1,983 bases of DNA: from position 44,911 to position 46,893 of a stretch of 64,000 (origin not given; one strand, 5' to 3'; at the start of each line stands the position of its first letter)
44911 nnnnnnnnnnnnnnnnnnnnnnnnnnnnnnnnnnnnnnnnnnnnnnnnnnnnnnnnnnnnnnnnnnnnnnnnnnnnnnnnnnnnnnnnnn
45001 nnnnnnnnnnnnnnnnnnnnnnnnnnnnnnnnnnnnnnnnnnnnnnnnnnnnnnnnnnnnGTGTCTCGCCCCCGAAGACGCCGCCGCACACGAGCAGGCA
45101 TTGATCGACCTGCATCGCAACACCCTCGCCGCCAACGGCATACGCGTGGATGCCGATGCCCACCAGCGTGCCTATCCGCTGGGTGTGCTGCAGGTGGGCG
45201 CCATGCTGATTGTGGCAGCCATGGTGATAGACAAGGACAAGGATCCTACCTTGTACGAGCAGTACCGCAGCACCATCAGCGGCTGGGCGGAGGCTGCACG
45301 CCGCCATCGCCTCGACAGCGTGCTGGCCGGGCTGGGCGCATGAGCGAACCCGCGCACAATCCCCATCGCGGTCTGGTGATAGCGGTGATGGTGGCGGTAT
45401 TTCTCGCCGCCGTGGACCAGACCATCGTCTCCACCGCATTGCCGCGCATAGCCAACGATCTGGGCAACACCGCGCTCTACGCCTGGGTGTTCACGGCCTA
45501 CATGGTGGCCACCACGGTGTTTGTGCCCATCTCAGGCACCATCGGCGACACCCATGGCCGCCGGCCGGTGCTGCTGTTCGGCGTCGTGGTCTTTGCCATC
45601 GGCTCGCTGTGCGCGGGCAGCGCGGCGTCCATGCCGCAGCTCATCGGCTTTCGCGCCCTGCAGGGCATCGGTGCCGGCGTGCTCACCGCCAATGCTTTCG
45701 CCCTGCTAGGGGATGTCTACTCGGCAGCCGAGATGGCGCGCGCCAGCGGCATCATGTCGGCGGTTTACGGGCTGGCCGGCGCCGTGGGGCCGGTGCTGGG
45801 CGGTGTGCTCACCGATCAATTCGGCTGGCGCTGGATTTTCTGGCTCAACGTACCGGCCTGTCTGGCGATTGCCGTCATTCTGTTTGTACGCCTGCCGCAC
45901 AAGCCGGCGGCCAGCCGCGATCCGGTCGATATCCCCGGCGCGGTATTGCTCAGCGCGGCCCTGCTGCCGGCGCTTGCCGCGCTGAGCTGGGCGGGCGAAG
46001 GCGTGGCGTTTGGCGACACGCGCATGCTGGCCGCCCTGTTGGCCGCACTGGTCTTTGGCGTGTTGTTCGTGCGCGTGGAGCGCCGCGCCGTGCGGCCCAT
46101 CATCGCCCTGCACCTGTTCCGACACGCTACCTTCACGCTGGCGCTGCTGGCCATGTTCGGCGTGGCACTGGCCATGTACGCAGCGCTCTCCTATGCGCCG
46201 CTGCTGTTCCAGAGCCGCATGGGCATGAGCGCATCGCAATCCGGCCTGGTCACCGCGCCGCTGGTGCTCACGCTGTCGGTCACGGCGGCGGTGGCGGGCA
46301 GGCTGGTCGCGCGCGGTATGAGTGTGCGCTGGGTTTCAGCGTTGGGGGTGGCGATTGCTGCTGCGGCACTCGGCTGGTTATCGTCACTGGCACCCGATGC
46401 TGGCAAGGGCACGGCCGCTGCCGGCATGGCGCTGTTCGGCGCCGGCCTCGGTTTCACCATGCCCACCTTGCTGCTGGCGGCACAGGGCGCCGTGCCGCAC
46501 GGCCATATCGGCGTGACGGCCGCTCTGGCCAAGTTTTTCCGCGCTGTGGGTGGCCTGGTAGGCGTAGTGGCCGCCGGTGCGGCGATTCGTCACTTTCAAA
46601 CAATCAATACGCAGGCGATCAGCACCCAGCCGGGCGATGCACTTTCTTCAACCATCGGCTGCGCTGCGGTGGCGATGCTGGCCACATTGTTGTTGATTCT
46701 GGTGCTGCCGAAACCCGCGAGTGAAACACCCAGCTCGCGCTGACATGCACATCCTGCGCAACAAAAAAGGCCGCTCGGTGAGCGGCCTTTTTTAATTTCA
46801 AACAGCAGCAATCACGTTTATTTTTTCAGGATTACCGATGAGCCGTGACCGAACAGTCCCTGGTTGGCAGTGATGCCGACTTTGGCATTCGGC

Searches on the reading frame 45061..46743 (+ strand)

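Call 59: search_protein_families(library=pfam, proteins=[window:45061-46743:+], max_evalue=0.00001)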
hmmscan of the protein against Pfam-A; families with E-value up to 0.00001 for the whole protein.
window:45061-46743:+ (560 aa): 4 families
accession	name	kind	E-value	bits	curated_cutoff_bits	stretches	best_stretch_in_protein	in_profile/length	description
PF07690.21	MFS_1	-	1.1e-55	189.4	33.4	1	110-501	2-346/347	Major Facilitator Superfamily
PF00083.30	Sugar_tr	-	8.1e-10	38.6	22.3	1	129-276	37-191/452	Sugar (and other) transporter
PF06609.19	TRI12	-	3.4e-09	36.1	23.2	1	122-522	62-475/599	Fungal trichothecene efflux pump (TRI12)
PF05977.19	MFS_3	-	3.5e-08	32.8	27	1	152-283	59-195/524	Transmembrane secretion effector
